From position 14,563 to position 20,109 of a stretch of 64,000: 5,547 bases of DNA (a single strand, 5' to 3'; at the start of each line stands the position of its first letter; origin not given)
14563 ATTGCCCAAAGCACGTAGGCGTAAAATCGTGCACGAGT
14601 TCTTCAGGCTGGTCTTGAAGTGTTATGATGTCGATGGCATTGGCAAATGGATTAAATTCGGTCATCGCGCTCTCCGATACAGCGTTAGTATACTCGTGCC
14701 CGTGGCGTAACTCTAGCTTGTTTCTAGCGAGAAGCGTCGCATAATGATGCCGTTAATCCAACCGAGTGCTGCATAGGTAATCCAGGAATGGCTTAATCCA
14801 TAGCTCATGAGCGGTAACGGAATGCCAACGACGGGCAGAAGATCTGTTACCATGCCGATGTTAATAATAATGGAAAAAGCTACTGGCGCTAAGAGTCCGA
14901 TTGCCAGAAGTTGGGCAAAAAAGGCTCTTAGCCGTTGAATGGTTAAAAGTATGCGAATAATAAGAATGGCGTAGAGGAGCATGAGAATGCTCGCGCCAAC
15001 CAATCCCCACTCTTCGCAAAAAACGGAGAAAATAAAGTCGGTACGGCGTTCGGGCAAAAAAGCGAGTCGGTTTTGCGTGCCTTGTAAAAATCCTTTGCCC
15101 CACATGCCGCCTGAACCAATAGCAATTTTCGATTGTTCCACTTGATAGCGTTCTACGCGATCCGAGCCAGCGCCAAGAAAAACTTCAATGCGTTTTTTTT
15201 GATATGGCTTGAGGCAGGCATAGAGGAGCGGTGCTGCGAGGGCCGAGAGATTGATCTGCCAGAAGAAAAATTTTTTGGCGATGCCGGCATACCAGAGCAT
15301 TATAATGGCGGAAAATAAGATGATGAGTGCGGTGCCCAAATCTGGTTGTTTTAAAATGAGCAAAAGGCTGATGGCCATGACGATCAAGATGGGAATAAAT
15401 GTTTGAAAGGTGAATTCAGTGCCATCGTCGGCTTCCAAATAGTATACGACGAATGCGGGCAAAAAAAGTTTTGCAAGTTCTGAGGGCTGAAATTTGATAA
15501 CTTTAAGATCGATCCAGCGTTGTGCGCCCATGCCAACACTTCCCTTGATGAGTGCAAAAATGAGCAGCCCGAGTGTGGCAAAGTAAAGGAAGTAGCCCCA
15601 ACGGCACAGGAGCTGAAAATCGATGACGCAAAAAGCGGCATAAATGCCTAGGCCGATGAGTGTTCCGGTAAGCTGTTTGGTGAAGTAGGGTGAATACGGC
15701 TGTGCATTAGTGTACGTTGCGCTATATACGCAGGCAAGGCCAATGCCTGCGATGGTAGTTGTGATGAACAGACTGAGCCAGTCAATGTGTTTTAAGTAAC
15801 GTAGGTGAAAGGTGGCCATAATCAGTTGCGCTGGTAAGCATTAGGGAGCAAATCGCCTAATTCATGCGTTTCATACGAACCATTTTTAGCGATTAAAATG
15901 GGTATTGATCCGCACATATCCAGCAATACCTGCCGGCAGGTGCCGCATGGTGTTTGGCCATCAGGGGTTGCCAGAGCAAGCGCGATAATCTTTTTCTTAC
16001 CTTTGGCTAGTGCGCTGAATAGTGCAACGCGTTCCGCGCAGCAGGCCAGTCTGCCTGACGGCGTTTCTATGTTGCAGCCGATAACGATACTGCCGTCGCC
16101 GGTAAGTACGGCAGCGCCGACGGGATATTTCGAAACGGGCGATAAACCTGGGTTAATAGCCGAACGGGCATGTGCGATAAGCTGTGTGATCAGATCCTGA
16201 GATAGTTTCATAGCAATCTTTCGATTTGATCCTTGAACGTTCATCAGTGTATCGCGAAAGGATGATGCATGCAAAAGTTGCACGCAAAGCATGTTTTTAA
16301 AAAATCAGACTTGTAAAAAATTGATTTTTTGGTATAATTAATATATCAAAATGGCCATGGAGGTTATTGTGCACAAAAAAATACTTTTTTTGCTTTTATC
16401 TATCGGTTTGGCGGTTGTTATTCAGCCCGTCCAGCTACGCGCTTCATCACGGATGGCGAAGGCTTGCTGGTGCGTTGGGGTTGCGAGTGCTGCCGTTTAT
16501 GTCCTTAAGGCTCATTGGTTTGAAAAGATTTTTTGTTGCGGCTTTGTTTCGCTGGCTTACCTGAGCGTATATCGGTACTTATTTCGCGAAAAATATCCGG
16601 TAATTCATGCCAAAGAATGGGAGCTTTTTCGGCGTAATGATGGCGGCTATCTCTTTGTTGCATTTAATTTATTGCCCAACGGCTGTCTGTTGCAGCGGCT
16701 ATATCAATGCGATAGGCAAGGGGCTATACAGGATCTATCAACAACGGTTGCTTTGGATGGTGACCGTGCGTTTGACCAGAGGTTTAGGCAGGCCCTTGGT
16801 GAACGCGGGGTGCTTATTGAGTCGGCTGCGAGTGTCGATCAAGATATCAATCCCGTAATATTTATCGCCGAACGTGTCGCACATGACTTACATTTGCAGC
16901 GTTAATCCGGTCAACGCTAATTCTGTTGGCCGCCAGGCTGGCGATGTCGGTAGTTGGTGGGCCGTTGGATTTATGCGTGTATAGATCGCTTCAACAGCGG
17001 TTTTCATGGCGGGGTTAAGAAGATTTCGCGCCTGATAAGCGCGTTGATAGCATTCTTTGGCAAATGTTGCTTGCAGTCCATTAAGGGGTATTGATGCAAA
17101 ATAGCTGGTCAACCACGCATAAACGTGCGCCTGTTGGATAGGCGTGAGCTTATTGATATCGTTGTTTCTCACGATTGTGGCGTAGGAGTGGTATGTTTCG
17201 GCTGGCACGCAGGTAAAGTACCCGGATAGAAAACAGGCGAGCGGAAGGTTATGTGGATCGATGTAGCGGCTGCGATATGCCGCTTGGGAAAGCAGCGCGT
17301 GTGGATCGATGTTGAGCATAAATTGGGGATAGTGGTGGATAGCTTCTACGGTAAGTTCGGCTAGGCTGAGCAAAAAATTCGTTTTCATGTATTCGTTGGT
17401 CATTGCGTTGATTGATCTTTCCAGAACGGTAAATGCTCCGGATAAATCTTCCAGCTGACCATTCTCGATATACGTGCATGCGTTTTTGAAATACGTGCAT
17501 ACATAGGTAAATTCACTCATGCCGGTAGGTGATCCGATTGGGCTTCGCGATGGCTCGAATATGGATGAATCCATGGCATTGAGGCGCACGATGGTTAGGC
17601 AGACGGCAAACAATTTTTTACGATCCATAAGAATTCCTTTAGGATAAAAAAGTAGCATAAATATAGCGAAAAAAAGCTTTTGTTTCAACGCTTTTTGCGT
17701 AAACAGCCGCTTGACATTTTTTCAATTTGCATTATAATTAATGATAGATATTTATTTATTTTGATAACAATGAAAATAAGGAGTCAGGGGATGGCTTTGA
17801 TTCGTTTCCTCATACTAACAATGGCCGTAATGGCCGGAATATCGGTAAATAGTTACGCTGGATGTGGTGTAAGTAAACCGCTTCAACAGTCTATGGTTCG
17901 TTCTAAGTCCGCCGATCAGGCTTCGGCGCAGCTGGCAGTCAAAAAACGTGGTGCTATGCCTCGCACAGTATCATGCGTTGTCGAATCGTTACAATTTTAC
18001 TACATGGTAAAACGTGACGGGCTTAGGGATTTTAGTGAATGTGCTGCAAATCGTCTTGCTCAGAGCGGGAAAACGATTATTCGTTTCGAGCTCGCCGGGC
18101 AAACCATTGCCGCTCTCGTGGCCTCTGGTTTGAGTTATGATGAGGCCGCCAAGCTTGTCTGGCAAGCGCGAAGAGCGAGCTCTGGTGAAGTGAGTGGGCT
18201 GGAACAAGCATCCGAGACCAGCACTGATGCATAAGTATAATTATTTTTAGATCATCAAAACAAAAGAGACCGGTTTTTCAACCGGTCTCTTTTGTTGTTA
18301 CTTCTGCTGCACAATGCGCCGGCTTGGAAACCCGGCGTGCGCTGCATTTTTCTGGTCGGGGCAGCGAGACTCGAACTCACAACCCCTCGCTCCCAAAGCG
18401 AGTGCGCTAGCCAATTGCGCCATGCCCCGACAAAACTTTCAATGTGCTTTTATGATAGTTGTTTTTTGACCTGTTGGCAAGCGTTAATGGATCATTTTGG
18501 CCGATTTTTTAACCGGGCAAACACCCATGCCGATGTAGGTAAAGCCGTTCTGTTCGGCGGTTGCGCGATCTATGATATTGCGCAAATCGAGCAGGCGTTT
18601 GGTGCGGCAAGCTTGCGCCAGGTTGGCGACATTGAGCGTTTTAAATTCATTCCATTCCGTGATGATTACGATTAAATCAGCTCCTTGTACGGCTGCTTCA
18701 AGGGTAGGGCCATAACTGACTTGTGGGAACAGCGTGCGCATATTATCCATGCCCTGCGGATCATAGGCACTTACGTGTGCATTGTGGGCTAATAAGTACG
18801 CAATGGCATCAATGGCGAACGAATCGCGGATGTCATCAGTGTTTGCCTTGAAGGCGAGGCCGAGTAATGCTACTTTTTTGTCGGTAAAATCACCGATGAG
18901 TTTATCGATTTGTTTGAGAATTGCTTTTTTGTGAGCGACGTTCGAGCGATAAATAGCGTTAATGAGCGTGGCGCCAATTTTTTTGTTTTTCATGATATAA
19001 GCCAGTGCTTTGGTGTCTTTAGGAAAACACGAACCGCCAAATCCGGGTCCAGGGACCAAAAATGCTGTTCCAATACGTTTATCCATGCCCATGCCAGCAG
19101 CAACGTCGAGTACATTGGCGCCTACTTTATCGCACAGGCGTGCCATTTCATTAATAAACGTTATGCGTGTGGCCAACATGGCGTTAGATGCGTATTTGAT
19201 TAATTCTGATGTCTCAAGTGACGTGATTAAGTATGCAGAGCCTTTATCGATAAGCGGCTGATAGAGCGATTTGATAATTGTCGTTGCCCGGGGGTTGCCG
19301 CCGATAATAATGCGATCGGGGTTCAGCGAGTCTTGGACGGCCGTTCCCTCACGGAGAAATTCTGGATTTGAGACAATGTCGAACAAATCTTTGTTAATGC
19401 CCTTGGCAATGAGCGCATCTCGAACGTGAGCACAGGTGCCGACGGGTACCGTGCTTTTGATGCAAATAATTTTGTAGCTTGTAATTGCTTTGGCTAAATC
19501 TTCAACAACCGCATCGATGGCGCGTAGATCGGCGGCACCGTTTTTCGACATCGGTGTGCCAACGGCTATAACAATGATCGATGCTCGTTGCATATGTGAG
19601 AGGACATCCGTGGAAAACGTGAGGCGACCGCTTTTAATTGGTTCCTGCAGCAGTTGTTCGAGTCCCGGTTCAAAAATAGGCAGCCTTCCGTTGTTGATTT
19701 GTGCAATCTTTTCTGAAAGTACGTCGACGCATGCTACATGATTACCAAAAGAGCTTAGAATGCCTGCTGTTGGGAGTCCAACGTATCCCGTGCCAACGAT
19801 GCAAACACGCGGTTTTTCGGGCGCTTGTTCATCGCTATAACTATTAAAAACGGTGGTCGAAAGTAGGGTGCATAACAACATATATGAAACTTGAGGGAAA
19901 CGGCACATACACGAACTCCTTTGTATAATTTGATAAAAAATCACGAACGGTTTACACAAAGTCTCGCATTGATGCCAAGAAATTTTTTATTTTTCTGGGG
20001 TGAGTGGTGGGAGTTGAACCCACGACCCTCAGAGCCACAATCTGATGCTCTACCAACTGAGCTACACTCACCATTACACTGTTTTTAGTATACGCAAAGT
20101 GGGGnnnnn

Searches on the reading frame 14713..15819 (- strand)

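Call 49: search_protein_families(library=pfam, proteins=[window:14713-15819:-], max_evalue=0.001)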
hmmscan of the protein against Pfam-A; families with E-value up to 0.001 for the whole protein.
window:14713-15819:- (368 aa): 1 family
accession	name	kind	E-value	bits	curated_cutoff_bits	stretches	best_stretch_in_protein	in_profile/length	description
PF01098.24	FTSW_RODA_SPOVE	-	1.1e-82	278.3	26.4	1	17-358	4-350/356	Cell cycle protein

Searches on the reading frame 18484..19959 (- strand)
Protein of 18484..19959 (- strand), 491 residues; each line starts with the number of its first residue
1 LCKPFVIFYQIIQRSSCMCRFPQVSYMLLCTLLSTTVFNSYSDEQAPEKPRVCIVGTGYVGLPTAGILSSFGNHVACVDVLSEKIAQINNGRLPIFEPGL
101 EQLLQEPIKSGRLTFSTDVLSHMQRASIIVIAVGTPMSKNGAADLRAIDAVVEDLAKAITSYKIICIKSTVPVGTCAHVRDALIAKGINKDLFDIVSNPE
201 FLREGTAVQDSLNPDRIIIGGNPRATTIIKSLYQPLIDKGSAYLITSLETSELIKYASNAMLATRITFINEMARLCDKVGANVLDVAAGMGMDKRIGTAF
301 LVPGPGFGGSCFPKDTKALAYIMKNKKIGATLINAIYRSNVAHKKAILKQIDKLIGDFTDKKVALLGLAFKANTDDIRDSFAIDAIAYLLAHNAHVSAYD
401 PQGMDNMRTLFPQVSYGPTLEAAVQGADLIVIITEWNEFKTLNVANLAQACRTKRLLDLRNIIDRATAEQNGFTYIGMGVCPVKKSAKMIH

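Call 12: search_protein_families(library=ncbifam, proteins=[window:18484-19959:-], max_evalue=0.00001)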
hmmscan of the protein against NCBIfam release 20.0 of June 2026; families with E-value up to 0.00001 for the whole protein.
window:18484-19959:- (491 aa): 7 families
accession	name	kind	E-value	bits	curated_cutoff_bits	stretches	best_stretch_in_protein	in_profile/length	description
TIGR03026.1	NDP-sugDHase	subfamily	2.9e-134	447.9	189.8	1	51-461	2-413/413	nucleotide sugar dehydrogenase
NF047673.2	TeichurnBiosyTuaD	equivalog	7e-132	440.6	700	1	51-485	3-436/439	UDP-glucose 6-dehydrogenase TuaD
NF041297.1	UDPGDh_AglM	equivalog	4.6e-101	338.8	670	1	51-467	2-421/429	UDP-glucose 6-dehydrogenase AglM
NF040825.1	UDPMaNacDH_Arch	equivalog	6.4e-57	193.3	750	1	51-479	2-414/418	UDP-N-acetyl-D-mannosamine dehydrogenase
NF008286.0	PRK11064.1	equivalog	1.8e-50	171.7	459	1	51-451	5-411/420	UDP-N-acetyl-D-mannosamine dehydrogenase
NF011631.0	PRK15057.1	equivalog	1.2e-42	146.4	757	1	52-431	3-364/388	UDP-glucose 6-dehydrogenase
NF011729.0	PRK15182.1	equivalog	4.1e-19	68.7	592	1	51-462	8-415/425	Vi polysaccharide biosynthesis UDP-N-acetylglucosamine C-6 dehydrogenase TviB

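Call 21: search_protein_families(library=pfam, proteins=[window:18484-19959:-], max_evalue=0.001)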
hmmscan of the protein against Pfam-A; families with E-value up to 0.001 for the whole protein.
window:18484-19959:- (491 aa): 5 families
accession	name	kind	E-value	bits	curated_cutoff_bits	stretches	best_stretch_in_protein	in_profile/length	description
PF03721.20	UDPG_MGDP_dh_N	-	2.2e-60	203.9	27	1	51-229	2-184/187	UDP-glucose/GDP-mannose dehydrogenase family, NAD binding domain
PF00984.24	UDPG_MGDP_dh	-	1.5e-34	118.4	25.4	1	249-340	1-92/94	UDP-glucose/GDP-mannose dehydrogenase family, central domain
PF03720.21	UDPG_MGDP_dh_C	-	2.3e-29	102.2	30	1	364-465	1-103/103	UDP-glucose/GDP-mannose dehydrogenase family, UDP binding domain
PF00070.33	Pyr_redox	-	0.00049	21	22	0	51-82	1-32/82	Pyridine nucleotide-disulphide oxidoreductase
PF07992.20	Pyr_redox_2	-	0.00097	19.1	26.1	0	45-83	137-176/291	Pyridine nucleotide-disulphide oxidoreductase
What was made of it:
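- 18484..19908 (-): Outlying related gene: a canonical three-domain UDP-glucose 6-dehydrogenase, also with a signal-peptide-like N-terminus (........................). TuaD-like at 440 bits; PF03721, PF00984 and PF03720 all hit (calls 12, 21).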
